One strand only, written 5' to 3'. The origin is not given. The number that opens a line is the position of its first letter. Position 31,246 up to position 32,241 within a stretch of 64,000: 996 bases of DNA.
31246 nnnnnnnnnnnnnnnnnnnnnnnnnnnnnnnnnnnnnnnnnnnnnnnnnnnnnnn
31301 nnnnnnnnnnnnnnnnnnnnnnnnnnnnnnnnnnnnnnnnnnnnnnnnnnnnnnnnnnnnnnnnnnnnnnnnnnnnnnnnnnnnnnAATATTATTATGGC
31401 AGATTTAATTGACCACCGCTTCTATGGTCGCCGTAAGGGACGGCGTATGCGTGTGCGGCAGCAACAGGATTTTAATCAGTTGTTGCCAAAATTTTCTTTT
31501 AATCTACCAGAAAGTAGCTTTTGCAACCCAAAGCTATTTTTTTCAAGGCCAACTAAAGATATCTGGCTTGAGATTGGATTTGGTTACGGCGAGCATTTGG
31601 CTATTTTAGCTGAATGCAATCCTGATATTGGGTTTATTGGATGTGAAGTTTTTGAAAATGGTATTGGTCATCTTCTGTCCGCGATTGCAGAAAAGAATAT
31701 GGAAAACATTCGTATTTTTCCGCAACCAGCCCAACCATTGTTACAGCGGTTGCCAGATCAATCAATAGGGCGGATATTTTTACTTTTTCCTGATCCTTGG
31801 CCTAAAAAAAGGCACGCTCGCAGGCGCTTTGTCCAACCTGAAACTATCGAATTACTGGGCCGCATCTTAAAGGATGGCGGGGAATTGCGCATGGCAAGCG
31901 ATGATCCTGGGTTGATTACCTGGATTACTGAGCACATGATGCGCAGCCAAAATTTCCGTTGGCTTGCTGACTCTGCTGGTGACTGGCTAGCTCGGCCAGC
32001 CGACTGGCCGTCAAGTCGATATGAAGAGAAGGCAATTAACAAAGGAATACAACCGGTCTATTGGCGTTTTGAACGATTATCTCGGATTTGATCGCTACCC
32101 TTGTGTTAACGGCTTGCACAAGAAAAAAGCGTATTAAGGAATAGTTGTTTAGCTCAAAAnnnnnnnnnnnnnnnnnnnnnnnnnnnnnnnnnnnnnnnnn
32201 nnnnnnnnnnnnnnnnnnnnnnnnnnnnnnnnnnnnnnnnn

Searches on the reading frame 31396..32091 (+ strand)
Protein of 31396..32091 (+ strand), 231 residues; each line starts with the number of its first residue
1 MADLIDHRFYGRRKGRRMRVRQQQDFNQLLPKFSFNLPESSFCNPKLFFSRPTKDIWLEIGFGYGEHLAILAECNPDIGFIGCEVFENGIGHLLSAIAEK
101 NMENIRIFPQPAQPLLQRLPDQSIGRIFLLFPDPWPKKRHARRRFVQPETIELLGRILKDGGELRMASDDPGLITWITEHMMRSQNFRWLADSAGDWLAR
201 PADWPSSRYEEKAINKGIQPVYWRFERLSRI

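Call 10: find_encoding_contigs(protein=window:31396-32091:+, flank=10000, max_places=10)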
Protein window:31396-32091:+ (231 aa): 4 contigs read that carry it; 4 places shown.
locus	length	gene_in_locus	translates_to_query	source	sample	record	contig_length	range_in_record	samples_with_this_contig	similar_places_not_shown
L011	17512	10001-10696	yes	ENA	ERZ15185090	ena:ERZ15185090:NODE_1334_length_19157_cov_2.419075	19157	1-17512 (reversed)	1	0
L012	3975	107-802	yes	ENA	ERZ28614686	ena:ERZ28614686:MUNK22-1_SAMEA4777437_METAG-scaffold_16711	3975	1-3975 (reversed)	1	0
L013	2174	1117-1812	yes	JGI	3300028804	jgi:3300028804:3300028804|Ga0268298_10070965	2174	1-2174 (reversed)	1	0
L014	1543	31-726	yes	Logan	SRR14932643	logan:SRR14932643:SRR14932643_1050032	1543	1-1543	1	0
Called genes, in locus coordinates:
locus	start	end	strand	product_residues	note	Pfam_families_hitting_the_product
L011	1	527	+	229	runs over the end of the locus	PF00814:TsaD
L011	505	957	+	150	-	PF13673:Acetyltransf_10, PF00583:Acetyltransf_1, PF13508:Acetyltransf_7, PF08445:FR47 (weak)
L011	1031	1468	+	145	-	PF01475:FUR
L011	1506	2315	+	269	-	PF13444:Acetyltransf_5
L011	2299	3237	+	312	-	PF01553:Acyltransferase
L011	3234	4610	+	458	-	PF00919:UPF0004, PF04055:Radical_SAM, PF01938:TRAM (faint)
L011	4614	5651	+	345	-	PF13604:AAA_30 (faint), PF02562:PhoH, PF13245:AAA_19 (weak)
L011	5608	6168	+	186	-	PF02130:YbeY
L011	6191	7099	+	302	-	PF00571:CBS (weak), PF03471:CorC_HlyC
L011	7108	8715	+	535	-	PF20154:LNT_N, PF00795:CN_hydrolase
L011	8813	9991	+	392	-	PF00438:S-AdoMet_synt_N, PF02772:S-AdoMet_synt_M, PF02773:S-AdoMet_synt_C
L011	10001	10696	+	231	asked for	PF02390:Methyltransf_4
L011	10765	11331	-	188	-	PF26977:DUF8309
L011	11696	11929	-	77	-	-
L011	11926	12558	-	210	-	-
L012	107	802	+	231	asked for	PF02390:Methyltransf_4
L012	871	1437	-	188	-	PF26977:DUF8309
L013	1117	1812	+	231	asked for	PF02390:Methyltransf_4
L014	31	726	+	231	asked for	PF02390:Methyltransf_4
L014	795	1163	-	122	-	PF26977:DUF8309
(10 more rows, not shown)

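Call 24: search_protein_families(library=pfam, proteins=[L024:3628-8007:+, L026:1040-5422:+, L029:3802-8007:+, L025:3024-7400:+, L023:2417-6571:+, L028:2970-7232:+], max_evalue=0.001)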
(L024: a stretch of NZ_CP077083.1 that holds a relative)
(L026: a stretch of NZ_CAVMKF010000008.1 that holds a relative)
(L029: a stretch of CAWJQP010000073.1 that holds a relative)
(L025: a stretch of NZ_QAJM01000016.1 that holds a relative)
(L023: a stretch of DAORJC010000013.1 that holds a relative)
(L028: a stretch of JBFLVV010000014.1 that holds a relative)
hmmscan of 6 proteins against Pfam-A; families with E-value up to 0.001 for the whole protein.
L024:3628-8007:+ (1459 aa): 5 families
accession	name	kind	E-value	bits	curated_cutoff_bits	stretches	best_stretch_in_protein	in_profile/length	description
PF05593.20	RHS_repeat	-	7.1e-78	256.2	22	10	666-699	4-37/38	RHS Repeat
PF20148.4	DUF6531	-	6.4e-17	62.1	24.1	1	294-373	2-73/74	Domain of unknown function (DUF6531)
PF03527.20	RHS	-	4.7e-13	49.2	27.9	1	1227-1263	1-37/38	RHS protein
PF05488.18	PAAR_motif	-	6.3e-13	49.2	27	1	172-215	30-69/70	PAAR motif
PF15283.12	DUF4595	-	0.00014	22.3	34.2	0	1136-1172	79-117/202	Domain of unknown function (DUF4595) with porin-like fold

L026:1040-5422:+ (1460 aa): 5 families
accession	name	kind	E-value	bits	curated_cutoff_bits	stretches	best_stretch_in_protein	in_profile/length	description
PF05593.20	RHS_repeat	-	1e-73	242.9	22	10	666-698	5-37/38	RHS Repeat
PF20148.4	DUF6531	-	8.4e-17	61.7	24.1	1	293-372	2-73/74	Domain of unknown function (DUF6531)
PF03527.20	RHS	-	2.8e-14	53.1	27.9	1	1228-1264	1-37/38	RHS protein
PF05488.18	PAAR_motif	-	7.6e-12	45.7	27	1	171-214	30-69/70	PAAR motif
PF15283.12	DUF4595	-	0.0004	20.8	34.2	0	1136-1174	78-118/202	Domain of unknown function (DUF4595) with porin-like fold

L029:3802-8007:+ (1401 aa): 4 families
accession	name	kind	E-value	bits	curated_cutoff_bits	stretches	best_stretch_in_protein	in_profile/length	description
PF05593.20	RHS_repeat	-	8.8e-69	227.2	22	5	582-619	1-38/38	RHS Repeat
PF20148.4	DUF6531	-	2.2e-17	63.6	24.1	1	277-348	2-74/74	Domain of unknown function (DUF6531)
PF03527.20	RHS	-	3.1e-09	37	27.9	1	1173-1204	5-36/38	RHS protein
PF05488.18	PAAR_motif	-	1.3e-07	32.2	27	1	93-161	9-68/70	PAAR motif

L025:3024-7400:+ (1458 aa): 6 families
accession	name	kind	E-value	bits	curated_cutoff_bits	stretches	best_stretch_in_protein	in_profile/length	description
PF05593.20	RHS_repeat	-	3.6e-78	257.1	22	10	670-699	5-34/38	RHS Repeat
PF20148.4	DUF6531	-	6.1e-17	62.2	24.1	1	297-376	2-73/74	Domain of unknown function (DUF6531)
PF03527.20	RHS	-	3.3e-15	56.1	27.9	1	1228-1264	1-37/38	RHS protein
PF15652.11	Tox-SHH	-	3.1e-14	54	22.7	1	1353-1451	5-94/96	HNH/Endo VII superfamily toxin with a SHH signature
PF05488.18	PAAR_motif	-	3.4e-12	46.9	27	1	175-218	30-69/70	PAAR motif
PF15283.12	DUF4595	-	1.4e-07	32.2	34.2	0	1136-1174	78-118/202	Domain of unknown function (DUF4595) with porin-like fold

L023:2417-6571:+ (1384 aa): 4 families
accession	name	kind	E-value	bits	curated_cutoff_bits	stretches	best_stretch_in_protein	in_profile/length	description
PF05593.20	RHS_repeat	-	4e-67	221.9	22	7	525-561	1-37/38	RHS Repeat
PF20148.4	DUF6531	-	1.4e-18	67.5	24.1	1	220-287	2-68/74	Domain of unknown function (DUF6531)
PF03527.20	RHS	-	2.8e-10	40.3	27.9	1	1152-1183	3-34/38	RHS protein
PF25023.1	TEN_YD-shell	-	1.7e-08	33.5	50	0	650-706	108-164/909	Teneurin YD-shell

L028:2970-7232:+ (1420 aa): 6 families
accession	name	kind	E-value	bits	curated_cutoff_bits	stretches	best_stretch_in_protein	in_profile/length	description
PF05593.20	RHS_repeat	-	5.7e-62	205.5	22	6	636-669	1-34/38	RHS Repeat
PF25799.1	prePAAR_I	-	6e-25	87.7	25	1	2-59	1-57/57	Class I prePAAR effector Rhs1 motif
PF20148.4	DUF6531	-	5.5e-19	68.7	24.1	1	232-307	1-74/74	Domain of unknown function (DUF6531)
PF03527.20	RHS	-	3e-17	62.6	27.9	1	1180-1213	1-34/38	RHS protein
PF05488.18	PAAR_motif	-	1.4e-15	57.7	27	1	74-139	6-68/70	PAAR motif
PF14412.12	AHH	-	4e-12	46.5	22.3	1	1299-1378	12-88/111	A nuclease family of the HNH/ENDO VII superfamily with conserved AHH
